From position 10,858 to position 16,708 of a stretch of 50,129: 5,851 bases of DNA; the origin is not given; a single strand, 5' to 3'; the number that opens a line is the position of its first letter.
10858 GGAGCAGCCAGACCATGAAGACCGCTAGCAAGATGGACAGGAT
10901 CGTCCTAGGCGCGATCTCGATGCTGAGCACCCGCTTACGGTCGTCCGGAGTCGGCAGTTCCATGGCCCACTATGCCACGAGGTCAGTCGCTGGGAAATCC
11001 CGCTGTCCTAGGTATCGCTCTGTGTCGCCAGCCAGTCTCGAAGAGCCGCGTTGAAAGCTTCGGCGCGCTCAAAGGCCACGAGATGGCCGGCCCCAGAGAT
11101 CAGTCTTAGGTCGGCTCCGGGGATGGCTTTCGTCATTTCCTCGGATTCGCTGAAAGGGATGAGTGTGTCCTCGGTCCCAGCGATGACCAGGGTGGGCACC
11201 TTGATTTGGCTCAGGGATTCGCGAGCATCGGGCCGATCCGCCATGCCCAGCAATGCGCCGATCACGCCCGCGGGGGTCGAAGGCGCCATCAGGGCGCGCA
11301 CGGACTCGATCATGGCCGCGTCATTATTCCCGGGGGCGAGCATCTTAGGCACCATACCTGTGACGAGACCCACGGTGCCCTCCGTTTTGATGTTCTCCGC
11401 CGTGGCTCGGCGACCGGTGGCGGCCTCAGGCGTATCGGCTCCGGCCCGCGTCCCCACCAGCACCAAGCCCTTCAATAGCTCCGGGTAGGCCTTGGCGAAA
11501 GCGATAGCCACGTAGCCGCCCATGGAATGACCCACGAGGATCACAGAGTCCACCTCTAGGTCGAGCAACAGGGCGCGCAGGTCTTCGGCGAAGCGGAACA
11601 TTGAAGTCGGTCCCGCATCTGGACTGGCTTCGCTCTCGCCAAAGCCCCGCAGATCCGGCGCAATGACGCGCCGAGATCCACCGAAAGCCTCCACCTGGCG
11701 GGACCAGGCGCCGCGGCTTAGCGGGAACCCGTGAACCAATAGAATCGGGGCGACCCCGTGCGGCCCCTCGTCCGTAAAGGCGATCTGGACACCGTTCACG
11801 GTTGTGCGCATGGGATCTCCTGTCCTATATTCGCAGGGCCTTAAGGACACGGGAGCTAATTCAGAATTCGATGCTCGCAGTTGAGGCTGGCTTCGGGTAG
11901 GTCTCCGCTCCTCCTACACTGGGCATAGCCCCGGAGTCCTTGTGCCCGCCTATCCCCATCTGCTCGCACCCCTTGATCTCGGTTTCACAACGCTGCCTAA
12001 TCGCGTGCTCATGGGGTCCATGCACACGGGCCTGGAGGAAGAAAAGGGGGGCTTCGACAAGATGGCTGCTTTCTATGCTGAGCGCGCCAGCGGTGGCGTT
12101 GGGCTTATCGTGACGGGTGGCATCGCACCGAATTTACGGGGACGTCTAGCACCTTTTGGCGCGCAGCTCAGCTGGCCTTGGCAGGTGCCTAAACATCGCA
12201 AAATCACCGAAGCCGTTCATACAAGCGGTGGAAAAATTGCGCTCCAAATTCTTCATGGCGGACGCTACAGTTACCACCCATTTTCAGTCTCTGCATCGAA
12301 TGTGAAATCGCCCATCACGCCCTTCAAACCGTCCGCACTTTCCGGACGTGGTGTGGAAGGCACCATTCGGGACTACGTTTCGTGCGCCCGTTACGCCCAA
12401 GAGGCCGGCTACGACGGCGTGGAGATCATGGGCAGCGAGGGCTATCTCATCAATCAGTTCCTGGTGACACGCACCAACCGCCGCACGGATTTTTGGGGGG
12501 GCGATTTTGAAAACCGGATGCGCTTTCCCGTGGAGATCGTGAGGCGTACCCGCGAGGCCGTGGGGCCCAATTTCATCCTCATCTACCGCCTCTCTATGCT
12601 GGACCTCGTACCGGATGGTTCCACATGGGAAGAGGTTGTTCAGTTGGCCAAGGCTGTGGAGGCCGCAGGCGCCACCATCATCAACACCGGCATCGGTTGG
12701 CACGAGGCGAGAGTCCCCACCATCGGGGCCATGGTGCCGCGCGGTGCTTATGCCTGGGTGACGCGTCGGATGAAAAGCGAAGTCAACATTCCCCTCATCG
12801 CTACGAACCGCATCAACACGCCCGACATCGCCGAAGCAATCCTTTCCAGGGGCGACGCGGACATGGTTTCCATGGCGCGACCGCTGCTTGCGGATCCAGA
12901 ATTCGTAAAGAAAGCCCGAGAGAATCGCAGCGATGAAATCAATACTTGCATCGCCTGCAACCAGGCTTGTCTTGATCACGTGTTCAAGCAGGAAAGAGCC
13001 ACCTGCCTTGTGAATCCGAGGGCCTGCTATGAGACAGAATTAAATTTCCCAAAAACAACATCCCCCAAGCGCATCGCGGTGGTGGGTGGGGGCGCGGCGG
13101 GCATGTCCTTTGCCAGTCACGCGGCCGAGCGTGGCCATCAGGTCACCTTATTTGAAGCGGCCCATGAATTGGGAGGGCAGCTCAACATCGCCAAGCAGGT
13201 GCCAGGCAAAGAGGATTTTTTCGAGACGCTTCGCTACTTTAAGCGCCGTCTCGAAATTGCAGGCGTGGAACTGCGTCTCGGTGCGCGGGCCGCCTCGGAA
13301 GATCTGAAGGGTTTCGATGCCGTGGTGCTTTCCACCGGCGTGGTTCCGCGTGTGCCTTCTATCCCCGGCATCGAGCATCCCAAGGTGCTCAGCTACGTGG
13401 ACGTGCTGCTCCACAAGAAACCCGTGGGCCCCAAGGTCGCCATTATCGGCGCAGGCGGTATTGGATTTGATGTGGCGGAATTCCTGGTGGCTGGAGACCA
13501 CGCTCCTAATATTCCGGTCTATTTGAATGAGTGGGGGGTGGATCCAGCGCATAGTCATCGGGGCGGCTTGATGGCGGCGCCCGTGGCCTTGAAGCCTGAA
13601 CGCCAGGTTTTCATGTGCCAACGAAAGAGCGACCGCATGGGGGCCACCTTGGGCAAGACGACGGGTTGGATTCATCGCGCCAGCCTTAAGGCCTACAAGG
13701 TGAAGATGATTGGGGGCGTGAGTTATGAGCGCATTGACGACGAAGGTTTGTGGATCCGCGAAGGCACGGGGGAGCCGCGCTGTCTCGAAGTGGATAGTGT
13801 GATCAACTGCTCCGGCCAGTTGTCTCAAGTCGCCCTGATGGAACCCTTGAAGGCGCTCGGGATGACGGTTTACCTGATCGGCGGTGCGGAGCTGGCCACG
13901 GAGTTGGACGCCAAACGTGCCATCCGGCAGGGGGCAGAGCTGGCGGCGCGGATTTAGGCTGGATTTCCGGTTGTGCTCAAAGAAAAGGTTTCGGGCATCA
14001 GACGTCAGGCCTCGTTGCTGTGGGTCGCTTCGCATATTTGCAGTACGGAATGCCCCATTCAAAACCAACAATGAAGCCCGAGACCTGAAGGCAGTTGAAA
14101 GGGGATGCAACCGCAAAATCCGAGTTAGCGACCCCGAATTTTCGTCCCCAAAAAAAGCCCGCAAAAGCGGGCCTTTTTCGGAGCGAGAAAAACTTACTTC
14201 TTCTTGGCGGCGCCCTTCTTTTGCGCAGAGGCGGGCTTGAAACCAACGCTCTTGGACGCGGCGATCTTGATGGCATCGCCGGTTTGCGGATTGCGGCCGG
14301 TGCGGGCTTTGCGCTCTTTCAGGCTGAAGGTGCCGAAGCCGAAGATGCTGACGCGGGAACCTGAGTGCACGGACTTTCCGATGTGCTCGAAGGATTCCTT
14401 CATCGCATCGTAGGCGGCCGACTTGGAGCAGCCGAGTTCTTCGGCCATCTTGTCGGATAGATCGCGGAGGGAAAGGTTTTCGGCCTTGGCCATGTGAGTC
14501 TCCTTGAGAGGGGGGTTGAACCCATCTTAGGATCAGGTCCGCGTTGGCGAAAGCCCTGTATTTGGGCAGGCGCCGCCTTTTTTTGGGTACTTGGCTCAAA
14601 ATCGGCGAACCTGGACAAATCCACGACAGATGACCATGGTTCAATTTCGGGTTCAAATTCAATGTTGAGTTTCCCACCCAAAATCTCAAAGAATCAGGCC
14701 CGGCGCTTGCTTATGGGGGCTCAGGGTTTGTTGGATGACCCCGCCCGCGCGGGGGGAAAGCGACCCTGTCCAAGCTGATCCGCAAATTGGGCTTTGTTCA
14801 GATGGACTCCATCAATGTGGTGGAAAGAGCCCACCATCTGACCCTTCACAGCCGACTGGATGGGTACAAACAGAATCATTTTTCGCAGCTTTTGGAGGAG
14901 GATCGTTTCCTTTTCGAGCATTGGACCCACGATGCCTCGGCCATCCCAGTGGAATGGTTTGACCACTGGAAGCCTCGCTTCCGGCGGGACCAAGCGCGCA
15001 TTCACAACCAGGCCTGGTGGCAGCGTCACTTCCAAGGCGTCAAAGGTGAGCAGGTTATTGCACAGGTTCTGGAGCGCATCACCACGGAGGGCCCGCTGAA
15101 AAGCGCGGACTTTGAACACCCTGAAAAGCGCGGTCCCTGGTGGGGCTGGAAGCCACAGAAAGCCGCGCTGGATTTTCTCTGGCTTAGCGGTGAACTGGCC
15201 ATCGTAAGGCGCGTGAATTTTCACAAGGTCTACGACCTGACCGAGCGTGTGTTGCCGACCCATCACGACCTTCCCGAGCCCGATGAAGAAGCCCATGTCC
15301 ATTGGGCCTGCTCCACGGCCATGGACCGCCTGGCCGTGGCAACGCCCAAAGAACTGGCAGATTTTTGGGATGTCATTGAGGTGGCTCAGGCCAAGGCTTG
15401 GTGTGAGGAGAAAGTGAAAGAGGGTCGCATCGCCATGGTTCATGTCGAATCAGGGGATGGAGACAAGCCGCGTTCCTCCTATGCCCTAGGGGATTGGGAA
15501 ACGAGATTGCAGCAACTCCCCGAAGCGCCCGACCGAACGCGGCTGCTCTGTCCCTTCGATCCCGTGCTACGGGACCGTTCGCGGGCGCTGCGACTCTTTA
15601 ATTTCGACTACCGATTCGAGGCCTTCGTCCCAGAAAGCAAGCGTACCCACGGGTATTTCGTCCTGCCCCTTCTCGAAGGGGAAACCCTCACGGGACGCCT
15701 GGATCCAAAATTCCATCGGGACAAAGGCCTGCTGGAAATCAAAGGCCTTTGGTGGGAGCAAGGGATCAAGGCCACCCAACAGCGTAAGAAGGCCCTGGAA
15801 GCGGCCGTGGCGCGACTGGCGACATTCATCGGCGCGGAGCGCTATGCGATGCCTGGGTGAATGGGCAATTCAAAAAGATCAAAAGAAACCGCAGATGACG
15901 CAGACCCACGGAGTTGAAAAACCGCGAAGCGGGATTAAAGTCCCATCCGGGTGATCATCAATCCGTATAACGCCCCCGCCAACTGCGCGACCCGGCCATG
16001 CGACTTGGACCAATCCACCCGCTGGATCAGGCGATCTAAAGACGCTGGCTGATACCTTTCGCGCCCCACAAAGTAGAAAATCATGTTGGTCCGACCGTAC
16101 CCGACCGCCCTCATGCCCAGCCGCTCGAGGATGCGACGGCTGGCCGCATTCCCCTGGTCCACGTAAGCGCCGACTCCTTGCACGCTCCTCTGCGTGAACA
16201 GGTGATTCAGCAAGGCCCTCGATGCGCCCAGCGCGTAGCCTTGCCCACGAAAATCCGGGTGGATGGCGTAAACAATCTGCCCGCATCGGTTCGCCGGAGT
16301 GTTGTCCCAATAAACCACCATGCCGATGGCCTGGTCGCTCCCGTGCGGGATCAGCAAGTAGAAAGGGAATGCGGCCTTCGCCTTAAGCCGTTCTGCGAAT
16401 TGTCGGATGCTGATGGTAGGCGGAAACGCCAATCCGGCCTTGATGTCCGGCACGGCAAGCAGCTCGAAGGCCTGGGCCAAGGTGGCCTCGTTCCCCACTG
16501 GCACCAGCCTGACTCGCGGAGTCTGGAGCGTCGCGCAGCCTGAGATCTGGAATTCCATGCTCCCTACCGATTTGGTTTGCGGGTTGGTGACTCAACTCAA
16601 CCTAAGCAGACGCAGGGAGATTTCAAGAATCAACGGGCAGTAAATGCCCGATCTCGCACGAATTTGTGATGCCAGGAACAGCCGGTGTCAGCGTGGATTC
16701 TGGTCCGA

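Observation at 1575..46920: Dense family of 'word-arm' palindromic elements filling the intergenic gaps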

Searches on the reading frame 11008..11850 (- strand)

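Call 47: search_protein_families(library=pfam, proteins=[window:11008-11850:-], max_evalue=0.001)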
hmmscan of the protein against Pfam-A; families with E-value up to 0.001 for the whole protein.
window:11008-11850:- (280 aa): 12 families
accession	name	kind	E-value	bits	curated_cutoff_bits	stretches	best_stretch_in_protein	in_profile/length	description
PF00561.26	Abhydrolase_1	-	1.1e-33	117.3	25.8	1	35-262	2-244/245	alpha/beta hydrolase fold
PF12697.13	Abhydrolase_6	-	4.9e-28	99.7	26.3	1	36-269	1-217/217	Alpha/beta hydrolase family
PF12146.15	Hydrolase_4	-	4.3e-22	79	27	1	35-262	6-238/239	Serine aminopeptidase, S33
PF03096.20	Ndr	-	1.6e-08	34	23.3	1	82-228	80-230/283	Ndr family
PF06821.19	Ser_hydrolase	-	1.4e-07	32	22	0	212-259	110-156/172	Serine hydrolase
PF12695.13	Abhydrolase_5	-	5.1e-07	30.1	27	0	198-256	82-140/164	Alpha/beta hydrolase family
PF08386.16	Abhydrolase_4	-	1.8e-05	25.2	21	1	212-276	29-93/103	TAP-like protein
PF00326.27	Peptidase_S9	-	4.3e-05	23.5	22.6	0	216-264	143-195/213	Prolyl oligopeptidase family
PF01738.24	DLH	-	5.3e-05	23.4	21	0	212-264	138-194/217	Dienelactone hydrolase family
PF07819.20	PGAP1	-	0.00018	21.8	24.3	1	100-119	90-109/233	PGAP1-like alpha/beta domain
PF20408.4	Abhydrolase_11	-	0.00022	21.5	27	0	86-133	59-106/193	Alpha/beta hydrolase domain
PF03959.19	FSH1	-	0.00094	19.4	21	0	213-258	156-201/211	Serine hydrolase (FSH1)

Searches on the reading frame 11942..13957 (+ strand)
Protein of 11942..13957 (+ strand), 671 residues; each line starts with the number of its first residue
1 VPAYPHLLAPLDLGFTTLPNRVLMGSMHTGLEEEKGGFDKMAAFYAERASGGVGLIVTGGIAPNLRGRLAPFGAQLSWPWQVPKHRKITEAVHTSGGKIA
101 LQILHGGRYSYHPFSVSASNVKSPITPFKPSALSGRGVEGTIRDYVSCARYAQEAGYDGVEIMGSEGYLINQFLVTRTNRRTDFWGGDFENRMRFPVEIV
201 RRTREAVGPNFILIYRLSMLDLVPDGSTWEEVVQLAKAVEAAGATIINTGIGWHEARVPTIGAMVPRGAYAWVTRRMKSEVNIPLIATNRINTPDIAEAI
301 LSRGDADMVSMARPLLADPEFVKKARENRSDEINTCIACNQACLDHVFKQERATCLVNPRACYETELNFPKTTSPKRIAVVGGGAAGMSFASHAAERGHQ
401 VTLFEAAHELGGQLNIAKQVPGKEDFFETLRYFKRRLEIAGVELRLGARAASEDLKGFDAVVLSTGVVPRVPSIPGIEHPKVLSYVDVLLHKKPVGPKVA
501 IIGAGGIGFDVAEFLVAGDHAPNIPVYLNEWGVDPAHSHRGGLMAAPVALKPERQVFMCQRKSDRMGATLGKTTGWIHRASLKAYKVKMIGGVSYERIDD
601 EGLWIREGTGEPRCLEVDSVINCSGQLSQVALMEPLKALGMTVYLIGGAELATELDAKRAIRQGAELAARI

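Call 48: search_protein_families(library=pfam, proteins=[window:11942-13957:+], max_evalue=0.001)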
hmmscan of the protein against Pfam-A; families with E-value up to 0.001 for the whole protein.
window:11942-13957:+ (671 aa): 9 families
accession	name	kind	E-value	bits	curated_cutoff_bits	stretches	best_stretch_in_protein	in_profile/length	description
PF00724.26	Oxidored_FMN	-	3.6e-86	290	27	1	7-332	2-342/342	NADH:flavin oxidoreductase / NADH oxidase family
PF07992.20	Pyr_redox_2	-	4e-18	66.3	26.1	1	377-640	2-248/291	Pyridine nucleotide-disulphide oxidoreductase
PF13450.12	NAD_binding_8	-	7.4e-09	36.2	21.9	1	380-415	1-36/68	NAD(P)-binding Rossmann-like domain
PF00070.33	Pyr_redox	-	1.7e-08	35.3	22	1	377-411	1-35/82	Pyridine nucleotide-disulphide oxidoreductase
PF01266.30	DAO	-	1.2e-07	32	27.9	1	377-412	1-37/353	FAD dependent oxidoreductase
PF03486.20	HI0933_like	-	3.9e-06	26.9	50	1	377-417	2-42/244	HI0933-like protein Rossmann domain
PF12831.13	FAD_oxidored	-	5.5e-06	26.4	27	1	378-414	2-38/416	FAD dependent oxidoreductase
PF00890.30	FAD_binding_2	-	7.1e-06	25.9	20.4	1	378-417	2-41/414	FAD binding domain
PF13738.12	Pyr_redox_3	-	1.3e-05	25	30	0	460-517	127-185/305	Pyridine nucleotide-disulphide oxidoreductase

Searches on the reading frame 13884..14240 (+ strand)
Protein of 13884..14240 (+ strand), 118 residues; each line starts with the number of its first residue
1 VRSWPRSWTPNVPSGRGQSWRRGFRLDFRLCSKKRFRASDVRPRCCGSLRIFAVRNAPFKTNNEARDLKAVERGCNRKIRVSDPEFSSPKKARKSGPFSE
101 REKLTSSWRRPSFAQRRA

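Call 51: search_protein_families(library=pfam, proteins=[window:13884-14240:+], max_evalue=0.001)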
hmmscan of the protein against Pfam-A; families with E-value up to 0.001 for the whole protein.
window:13884-14240:+ (118 aa): 0 families

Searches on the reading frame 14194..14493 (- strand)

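Call 51: search_protein_families(library=pfam, proteins=[window:14194-14493:-], max_evalue=0.001)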
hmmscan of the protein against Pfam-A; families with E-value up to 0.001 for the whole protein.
window:14194-14493:- (99 aa): 2 families
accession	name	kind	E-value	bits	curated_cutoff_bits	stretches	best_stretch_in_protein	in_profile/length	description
PF00216.26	Bac_DNA_binding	-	1.1e-23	83.8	22.4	1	10-93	4-87/90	Bacterial DNA-binding protein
PF18291.6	HU-HIG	-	0.00099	19.6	26.2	1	3-90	28-113/125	HU domain fused to wHTH, Ig, or Glycine-rich motif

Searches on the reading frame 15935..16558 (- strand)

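Call 48: search_protein_families(library=pfam, proteins=[window:15935-16558:-], max_evalue=0.001)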
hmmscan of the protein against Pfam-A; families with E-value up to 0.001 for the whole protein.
window:15935-16558:- (207 aa): 3 families
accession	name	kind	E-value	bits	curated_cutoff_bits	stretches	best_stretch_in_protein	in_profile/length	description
PF13302.13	Acetyltransf_3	-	6.7e-19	69.4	25.4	1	15-150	1-138/138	Acetyltransferase (GNAT) domain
PF00583.31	Acetyltransf_1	-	4.7e-09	37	20.7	1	63-149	31-116/116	Acetyltransferase (GNAT) family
PF08445.16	FR47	-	0.0001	22.7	22.1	1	98-151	28-79/86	FR47-like protein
